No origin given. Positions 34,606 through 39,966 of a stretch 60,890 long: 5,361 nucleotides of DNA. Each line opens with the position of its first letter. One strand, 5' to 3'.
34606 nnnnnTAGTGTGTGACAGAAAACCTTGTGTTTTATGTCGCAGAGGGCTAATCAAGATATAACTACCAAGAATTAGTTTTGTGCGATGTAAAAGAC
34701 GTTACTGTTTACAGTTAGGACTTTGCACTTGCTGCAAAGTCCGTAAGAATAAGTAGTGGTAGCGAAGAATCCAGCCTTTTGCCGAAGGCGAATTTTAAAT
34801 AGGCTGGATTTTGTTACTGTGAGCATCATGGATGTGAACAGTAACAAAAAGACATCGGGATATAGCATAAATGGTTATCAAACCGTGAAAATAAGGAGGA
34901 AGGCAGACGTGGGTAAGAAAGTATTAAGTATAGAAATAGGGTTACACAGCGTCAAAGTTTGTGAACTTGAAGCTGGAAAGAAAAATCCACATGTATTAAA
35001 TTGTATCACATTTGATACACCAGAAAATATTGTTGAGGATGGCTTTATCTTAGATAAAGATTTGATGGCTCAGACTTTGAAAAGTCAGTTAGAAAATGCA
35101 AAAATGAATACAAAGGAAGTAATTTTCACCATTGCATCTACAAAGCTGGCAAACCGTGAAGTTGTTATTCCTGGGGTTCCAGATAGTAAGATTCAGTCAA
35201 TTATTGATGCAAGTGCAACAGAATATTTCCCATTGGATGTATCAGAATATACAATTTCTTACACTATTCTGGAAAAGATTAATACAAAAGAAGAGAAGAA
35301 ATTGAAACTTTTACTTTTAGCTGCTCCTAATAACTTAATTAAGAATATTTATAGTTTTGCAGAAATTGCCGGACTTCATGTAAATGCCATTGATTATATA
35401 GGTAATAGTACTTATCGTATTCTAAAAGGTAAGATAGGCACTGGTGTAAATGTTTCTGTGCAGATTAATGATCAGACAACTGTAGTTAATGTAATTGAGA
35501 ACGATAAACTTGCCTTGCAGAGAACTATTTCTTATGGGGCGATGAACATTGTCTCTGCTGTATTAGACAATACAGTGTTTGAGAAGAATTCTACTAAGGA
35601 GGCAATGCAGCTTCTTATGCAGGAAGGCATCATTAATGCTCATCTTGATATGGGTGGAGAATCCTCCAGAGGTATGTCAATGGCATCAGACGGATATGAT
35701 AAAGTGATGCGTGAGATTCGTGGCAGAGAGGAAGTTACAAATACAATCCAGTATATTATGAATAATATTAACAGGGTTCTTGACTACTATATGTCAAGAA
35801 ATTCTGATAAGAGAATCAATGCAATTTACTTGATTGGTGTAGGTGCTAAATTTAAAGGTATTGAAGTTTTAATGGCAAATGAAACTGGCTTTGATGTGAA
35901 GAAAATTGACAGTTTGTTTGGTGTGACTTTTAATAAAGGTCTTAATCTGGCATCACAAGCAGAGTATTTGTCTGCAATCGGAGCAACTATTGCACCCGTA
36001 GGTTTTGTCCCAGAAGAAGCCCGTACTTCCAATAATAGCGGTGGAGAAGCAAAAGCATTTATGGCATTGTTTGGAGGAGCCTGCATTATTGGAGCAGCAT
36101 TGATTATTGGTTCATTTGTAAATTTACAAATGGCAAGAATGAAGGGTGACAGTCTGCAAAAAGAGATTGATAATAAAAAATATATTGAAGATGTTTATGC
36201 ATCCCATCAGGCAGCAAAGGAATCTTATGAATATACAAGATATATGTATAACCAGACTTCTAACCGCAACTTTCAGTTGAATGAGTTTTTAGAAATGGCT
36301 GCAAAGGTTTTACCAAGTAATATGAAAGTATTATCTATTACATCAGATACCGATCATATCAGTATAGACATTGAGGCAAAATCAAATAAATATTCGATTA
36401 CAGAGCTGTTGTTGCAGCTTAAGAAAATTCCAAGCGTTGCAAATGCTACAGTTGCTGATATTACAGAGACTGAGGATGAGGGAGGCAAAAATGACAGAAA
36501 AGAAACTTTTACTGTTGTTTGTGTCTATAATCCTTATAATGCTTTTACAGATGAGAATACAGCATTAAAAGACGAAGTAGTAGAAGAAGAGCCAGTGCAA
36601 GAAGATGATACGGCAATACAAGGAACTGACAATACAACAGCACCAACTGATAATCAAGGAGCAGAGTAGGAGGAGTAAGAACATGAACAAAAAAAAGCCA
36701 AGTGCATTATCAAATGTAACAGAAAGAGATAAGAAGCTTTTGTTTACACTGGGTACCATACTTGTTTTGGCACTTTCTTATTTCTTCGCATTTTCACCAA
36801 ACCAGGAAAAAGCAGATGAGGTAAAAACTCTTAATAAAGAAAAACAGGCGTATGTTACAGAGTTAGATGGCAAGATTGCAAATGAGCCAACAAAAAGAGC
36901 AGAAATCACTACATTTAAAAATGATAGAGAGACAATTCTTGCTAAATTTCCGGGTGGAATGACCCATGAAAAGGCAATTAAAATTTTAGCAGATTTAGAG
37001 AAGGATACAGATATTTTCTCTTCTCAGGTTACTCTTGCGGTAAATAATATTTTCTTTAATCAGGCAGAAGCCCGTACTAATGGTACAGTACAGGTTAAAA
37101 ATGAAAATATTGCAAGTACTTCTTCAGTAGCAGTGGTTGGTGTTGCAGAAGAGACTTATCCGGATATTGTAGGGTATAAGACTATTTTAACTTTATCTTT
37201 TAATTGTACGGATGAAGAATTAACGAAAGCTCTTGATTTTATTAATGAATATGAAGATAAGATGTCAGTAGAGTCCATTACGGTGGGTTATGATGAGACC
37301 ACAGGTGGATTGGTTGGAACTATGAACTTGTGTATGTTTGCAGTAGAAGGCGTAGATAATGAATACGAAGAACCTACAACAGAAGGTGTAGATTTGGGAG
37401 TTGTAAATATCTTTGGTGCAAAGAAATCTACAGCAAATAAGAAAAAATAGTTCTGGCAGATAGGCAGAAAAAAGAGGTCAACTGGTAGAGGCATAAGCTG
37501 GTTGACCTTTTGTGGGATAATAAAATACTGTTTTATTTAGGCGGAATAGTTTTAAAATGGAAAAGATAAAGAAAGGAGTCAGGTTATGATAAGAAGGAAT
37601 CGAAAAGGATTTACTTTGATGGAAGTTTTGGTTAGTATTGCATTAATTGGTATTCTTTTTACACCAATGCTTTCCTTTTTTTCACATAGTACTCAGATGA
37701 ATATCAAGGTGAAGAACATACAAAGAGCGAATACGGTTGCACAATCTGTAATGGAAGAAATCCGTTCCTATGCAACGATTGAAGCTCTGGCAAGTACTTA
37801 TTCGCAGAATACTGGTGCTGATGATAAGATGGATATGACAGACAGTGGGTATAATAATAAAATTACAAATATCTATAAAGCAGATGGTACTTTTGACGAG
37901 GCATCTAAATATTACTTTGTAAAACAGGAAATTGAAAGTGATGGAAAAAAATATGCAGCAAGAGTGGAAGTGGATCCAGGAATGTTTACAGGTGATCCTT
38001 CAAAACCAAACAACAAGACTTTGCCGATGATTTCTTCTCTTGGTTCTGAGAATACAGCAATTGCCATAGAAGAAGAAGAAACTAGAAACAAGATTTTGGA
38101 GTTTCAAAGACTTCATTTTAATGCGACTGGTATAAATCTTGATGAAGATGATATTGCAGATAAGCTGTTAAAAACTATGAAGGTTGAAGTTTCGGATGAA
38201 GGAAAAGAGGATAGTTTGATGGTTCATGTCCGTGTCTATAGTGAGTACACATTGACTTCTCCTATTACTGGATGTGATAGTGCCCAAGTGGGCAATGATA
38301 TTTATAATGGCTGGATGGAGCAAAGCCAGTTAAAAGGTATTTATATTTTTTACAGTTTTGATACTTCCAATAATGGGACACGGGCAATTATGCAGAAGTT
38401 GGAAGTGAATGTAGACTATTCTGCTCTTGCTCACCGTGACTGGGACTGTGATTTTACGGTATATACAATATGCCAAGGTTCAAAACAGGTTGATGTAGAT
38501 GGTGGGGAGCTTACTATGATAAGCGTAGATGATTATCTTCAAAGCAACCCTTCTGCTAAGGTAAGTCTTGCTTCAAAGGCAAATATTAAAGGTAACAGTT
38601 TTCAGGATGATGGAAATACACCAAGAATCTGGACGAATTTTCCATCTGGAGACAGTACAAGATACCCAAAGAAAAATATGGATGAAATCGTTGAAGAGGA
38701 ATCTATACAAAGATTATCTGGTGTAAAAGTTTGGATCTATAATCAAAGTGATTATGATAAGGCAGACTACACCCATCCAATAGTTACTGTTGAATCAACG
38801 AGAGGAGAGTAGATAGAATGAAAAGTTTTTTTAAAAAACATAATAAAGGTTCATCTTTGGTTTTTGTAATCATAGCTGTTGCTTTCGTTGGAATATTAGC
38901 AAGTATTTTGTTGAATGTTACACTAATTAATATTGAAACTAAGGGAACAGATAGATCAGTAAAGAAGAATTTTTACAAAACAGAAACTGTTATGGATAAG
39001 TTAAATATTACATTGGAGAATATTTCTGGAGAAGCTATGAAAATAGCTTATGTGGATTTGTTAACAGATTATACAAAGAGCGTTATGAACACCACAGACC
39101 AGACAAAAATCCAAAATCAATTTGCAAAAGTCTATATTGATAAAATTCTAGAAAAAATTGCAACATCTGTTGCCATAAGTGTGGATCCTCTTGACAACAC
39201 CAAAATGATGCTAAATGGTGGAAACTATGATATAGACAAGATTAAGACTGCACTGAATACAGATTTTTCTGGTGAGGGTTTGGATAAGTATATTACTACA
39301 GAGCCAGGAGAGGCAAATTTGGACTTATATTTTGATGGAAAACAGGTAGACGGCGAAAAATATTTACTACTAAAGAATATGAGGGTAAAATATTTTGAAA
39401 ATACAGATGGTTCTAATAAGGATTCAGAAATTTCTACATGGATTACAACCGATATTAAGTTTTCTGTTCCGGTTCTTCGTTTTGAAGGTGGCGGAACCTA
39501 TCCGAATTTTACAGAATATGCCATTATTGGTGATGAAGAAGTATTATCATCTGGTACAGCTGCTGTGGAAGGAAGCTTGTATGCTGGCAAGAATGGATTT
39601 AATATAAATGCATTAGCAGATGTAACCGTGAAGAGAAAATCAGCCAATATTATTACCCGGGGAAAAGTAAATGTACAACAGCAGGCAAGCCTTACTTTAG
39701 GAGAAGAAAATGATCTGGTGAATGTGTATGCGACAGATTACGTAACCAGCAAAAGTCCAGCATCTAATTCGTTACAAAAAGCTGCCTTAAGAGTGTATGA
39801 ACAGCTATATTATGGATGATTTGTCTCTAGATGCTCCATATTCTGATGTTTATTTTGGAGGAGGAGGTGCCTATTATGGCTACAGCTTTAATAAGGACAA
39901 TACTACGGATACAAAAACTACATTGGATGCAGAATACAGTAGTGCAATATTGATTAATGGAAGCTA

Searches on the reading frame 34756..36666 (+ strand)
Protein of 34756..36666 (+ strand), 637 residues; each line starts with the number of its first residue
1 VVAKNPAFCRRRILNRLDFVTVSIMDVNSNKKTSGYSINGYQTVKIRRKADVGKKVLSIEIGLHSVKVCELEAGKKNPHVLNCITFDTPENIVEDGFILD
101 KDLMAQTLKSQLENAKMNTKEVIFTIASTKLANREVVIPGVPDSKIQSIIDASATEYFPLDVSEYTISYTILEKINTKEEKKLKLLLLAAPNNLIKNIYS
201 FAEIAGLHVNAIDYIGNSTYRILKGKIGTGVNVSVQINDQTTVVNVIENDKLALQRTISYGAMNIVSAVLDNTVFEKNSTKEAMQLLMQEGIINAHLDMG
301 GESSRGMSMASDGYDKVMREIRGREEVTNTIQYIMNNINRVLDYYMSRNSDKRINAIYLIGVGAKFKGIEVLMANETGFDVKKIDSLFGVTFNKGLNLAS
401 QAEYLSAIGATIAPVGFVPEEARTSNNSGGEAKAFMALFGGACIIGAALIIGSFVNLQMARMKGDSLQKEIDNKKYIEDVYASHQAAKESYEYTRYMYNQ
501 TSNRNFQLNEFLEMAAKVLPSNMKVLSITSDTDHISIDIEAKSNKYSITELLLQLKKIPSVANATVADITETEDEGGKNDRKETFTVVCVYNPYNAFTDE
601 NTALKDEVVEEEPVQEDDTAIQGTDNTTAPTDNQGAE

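Call 5: search_protein_families(library=pfam, proteins=[window:34756-36666:+], max_evalue=0.01)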
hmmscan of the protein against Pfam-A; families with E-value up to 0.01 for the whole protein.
window:34756-36666:+ (637 aa): 3 families
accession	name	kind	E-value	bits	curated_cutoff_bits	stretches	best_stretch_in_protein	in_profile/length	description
PF11104.14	PilM_2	-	2.4e-18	66.6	27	2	59-271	2-221/340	Type IV pilus assembly protein PilM;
PF05137.18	PilN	-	0.00026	21.4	22.8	1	512-589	3-76/78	Fimbrial assembly protein (PilN)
PF13710.12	ACT_5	-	0.0055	16.9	27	0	521-562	21-60/62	ACT domain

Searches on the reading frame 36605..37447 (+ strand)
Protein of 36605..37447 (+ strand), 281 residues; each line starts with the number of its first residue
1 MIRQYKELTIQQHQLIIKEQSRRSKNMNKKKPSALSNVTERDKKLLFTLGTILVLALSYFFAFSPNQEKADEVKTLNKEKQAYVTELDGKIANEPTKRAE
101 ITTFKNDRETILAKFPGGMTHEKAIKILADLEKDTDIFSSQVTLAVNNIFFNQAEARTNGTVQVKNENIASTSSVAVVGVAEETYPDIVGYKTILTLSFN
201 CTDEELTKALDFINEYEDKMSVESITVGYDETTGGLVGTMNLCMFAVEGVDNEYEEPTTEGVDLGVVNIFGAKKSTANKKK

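Call 5: search_protein_families(library=pfam, proteins=[window:36605-37447:+], max_evalue=0.01)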
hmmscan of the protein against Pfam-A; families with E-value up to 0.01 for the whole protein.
window:36605-37447:+ (281 aa): 2 families
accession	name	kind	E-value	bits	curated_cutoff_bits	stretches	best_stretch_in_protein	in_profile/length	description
PF04612.17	T2SSM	-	0.0011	19.6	27.8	1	36-92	9-65/160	Type II secretion system (T2SS), protein M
PF13567.11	DUF4131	-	0.0016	18.6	31.6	0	41-111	27-93/165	Domain of unknown function (DUF4131)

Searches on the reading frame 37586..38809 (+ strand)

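Call 5: search_protein_families(library=pfam, proteins=[window:37586-38809:+], max_evalue=0.01)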
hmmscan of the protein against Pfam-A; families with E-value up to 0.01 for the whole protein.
window:37586-38809:+ (408 aa): 1 family
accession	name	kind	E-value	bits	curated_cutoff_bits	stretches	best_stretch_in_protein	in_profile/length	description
PF07963.17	N_methyl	-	3.4e-08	33.2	21.2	1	3-27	1-25/27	Prokaryotic N-terminal methylation motif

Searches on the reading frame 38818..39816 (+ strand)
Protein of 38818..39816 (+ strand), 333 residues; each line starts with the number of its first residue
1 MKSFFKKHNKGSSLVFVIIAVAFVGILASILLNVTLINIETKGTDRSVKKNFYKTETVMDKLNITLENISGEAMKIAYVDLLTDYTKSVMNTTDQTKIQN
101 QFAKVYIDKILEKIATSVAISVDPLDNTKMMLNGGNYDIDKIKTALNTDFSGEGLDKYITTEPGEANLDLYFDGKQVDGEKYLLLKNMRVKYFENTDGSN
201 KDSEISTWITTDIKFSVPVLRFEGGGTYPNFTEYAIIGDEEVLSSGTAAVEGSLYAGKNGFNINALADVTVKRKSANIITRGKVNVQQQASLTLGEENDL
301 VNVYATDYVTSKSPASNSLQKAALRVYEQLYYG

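Call 5: search_protein_families(library=pfam, proteins=[window:38818-39816:+], max_evalue=0.01)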
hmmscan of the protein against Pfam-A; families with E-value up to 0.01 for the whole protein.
window:38818-39816:+ (333 aa): 2 families
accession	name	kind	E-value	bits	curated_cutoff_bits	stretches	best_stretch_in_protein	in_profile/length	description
PF19353.4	DUF5930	-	0.0016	18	27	1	49-154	171-267/320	Family of unknown function (DUF5930)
PF04711.18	ApoA-II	-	0.0053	17.6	27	0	77-118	36-76/99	Apolipoprotein A-II (ApoA-II)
